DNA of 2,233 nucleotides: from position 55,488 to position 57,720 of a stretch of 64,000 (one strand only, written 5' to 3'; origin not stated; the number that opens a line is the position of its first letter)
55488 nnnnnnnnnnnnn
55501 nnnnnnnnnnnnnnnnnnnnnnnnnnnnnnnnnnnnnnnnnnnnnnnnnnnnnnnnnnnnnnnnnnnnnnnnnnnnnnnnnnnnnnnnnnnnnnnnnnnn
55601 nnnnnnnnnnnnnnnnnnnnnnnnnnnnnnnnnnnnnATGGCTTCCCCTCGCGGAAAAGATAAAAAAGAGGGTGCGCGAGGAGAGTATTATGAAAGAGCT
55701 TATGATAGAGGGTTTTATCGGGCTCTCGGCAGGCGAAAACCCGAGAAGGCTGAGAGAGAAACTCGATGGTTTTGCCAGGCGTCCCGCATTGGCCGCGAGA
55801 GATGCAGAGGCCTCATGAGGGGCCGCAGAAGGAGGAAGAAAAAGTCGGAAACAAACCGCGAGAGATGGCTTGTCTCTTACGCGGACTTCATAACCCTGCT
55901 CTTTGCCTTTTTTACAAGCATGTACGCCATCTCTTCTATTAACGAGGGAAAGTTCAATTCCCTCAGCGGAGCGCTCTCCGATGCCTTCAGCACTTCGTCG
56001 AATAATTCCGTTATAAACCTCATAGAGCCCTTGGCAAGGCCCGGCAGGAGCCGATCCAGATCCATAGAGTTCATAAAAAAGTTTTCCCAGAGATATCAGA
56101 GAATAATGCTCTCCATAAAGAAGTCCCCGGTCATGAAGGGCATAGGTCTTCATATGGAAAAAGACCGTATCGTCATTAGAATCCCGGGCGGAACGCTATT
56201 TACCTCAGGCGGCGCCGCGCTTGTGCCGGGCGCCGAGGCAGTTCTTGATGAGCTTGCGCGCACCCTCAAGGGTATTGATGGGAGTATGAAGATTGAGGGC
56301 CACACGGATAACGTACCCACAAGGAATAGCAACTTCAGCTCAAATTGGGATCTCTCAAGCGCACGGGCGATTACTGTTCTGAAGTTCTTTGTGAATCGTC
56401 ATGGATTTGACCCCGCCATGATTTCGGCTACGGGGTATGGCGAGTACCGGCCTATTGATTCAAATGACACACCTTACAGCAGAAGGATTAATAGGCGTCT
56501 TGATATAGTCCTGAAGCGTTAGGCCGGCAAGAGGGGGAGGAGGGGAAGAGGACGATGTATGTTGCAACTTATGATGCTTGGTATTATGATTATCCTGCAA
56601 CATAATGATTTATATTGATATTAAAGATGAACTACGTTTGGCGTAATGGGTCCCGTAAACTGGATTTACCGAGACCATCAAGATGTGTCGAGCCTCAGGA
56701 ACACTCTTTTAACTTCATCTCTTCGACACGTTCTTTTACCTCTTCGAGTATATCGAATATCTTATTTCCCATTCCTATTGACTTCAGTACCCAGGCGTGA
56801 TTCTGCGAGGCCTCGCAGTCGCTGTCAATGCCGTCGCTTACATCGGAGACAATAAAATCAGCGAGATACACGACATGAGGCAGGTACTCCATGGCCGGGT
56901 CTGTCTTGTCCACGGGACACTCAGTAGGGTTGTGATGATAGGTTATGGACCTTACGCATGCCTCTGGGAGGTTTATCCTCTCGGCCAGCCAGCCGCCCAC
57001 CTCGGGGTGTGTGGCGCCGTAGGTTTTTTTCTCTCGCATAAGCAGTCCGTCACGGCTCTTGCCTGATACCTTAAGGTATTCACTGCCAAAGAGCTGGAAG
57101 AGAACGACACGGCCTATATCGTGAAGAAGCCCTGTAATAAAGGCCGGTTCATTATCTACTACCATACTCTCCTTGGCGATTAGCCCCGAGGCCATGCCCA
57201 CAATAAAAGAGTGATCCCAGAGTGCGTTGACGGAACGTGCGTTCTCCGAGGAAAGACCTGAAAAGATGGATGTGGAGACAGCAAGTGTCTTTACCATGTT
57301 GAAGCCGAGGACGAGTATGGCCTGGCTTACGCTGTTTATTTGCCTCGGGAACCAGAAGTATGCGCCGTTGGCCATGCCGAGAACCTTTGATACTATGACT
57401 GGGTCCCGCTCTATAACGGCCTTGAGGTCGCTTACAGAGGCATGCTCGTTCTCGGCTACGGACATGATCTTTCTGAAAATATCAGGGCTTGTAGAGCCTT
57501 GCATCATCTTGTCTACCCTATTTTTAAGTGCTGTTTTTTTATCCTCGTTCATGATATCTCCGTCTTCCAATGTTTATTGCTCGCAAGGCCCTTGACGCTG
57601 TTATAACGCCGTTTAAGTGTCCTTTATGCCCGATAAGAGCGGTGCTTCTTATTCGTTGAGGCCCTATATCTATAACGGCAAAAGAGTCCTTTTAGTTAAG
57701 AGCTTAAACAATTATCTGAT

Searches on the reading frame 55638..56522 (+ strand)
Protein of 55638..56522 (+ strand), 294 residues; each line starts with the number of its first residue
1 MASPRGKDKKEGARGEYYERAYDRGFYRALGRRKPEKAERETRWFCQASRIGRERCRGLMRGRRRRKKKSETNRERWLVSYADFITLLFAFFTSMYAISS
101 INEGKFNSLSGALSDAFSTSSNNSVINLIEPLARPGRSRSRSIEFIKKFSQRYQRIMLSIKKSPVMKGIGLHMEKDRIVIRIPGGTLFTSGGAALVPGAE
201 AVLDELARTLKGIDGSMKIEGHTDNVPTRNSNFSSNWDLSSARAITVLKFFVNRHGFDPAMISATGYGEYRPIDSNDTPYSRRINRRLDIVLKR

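Call 12: search_protein_families(library=pfam, proteins=[window:55638-56522:+])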
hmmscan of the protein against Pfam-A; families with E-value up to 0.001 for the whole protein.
window:55638-56522:+ (294 aa): 2 families
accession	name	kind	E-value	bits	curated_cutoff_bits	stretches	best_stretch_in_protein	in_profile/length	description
PF13677.11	MotB_plug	-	1.2e-19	70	24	1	64-117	2-58/58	Membrane MotB of proton-channel complex MotA/MotB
PF00691.25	OmpA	-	1.3e-18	67.6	27.2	1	187-286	1-98/98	OmpA family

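Call 34: find_homologous_proteins(query=window:55638-56522:+, max_evalue=1e-60)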
Query window:55638-56522:+ (294 aa): 53 proteins with E <= 1e-60 among 8000 candidates.
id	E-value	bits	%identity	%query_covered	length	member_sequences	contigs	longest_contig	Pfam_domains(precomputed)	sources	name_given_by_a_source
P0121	3.1e-148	511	100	80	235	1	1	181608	PF00691.26,PF13677.12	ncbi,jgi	-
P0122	3.8e-125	435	88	79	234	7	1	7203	PF00691.26,PF13677.12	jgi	-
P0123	2.7e-96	340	69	79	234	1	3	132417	PF00691.26,PF13677.12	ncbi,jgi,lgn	-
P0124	2.0e-91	324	65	79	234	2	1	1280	PF00691.26,PF13677.12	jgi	-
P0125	8.5e-91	322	65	79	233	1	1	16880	PF00691.26,PF13677.12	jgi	-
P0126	2.3e-90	321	66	79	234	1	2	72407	PF00691.26,PF13677.12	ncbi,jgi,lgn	-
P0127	7.8e-83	296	62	80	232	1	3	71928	PF00691.26,PF13677.12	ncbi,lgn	ncbi:MAG: flagellar motor protein MotB [Thermodesulfobacteriota bacterium]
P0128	3.9e-82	294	60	80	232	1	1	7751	PF00691.26,PF13677.12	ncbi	-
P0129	2.5e-81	291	62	79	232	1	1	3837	PF00691.26,PF13677.12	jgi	-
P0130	4.7e-76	274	59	76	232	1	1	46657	PF00691.26,PF13677.12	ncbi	ncbi:MAG: flagellar motor protein MotB [Thermodesulfobacteriota bacterium]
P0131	3.0e-72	261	55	75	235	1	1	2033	PF00691.26,PF13677.12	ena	-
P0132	6.4e-71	257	53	79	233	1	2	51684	PF00691.26,PF13677.12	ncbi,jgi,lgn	-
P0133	1.6e-68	249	52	79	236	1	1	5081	PF00691.26,PF13677.12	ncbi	-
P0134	4.3e-68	248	50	79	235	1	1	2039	PF00691.26,PF13677.12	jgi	-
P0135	6.9e-68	247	51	79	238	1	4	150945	PF00691.26,PF13677.12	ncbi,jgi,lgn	-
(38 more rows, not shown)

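Call 35: find_encoding_contigs(protein=P0122, flank=6000, max_places=3)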
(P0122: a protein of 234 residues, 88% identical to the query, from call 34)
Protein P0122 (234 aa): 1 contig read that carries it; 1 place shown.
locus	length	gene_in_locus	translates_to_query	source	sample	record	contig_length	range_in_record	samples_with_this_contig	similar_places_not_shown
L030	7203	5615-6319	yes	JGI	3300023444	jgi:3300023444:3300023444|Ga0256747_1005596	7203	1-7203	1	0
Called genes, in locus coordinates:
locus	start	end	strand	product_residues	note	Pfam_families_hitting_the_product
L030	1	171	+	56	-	?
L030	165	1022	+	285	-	PF03705:CheR_N, PF01739:CheR, PF13649:Methyltransf_25 (faint), PF08242:Methyltransf_12 (faint)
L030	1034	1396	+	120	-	PF00072:Response_reg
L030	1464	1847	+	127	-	PF00072:Response_reg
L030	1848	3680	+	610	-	PF01627:Hpt, PF02895:H-kinase_dim, PF02518:HATPase_c, PF01584:CheW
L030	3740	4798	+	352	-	PF00072:Response_reg, PF01339:CheB_methylest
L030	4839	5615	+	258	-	PF20560:MotA_N, PF01618:MotA_ExbB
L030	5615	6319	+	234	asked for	PF13677:MotB_plug, PF00691:OmpA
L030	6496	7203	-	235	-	?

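Call 69: find_encoding_contigs(protein=P0126, flank=1500, max_places=1)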
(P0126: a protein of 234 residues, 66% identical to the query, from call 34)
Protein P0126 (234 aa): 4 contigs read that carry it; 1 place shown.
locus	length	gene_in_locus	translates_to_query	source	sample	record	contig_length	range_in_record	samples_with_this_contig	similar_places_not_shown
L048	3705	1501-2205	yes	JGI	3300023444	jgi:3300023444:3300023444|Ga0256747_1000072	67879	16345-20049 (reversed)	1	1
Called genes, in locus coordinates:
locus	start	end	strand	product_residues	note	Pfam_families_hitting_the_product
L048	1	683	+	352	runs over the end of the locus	PF00072:Response_reg, PF01339:CheB_methylest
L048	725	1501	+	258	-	PF20560:MotA_N, PF01618:MotA_ExbB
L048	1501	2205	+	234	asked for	PF13677:MotB_plug, PF00691:OmpA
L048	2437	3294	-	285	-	PF08668:HDOD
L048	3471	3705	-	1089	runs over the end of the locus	PF00672:HAMP, PF00989:PAS, PF13188:PAS_8, PF13426:PAS_9, PF08448:PAS_4, PF13185:GAF_2, PF13492:GAF_3, PF13487:HD_5, +7 more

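Call 70: find_encoding_contigs(protein=P0123, flank=1500, max_places=1)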
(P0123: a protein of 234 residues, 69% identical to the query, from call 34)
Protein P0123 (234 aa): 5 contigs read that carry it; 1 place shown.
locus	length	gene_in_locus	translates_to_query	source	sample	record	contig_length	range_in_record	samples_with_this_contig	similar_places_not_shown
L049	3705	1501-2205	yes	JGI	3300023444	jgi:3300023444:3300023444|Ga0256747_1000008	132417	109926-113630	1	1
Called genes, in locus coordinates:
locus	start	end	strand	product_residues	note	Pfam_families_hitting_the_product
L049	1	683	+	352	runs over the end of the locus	PF00072:Response_reg, PF01339:CheB_methylest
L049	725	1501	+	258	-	PF20560:MotA_N, PF01618:MotA_ExbB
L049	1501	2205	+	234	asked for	PF13677:MotB_plug, PF00691:OmpA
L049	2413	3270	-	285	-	PF08668:HDOD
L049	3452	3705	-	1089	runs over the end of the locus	PF00672:HAMP, PF00989:PAS, PF13188:PAS_8, PF13426:PAS_9, PF08448:PAS_4, PF13492:GAF_3, PF01590:GAF, PF13185:GAF_2, +6 more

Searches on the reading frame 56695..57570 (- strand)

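Call 12: search_protein_families(library=pfam, proteins=[window:56695-57570:-])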
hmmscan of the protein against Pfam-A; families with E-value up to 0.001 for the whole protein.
window:56695-57570:- (291 aa): 2 families
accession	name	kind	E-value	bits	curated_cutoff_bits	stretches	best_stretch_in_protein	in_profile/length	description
PF08668.18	HDOD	-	4.6e-46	157.2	22.9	1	27-215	3-196/196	HDOD domain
PF01966.28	HD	-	0.0007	20.3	22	0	118-217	2-90/116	HD domain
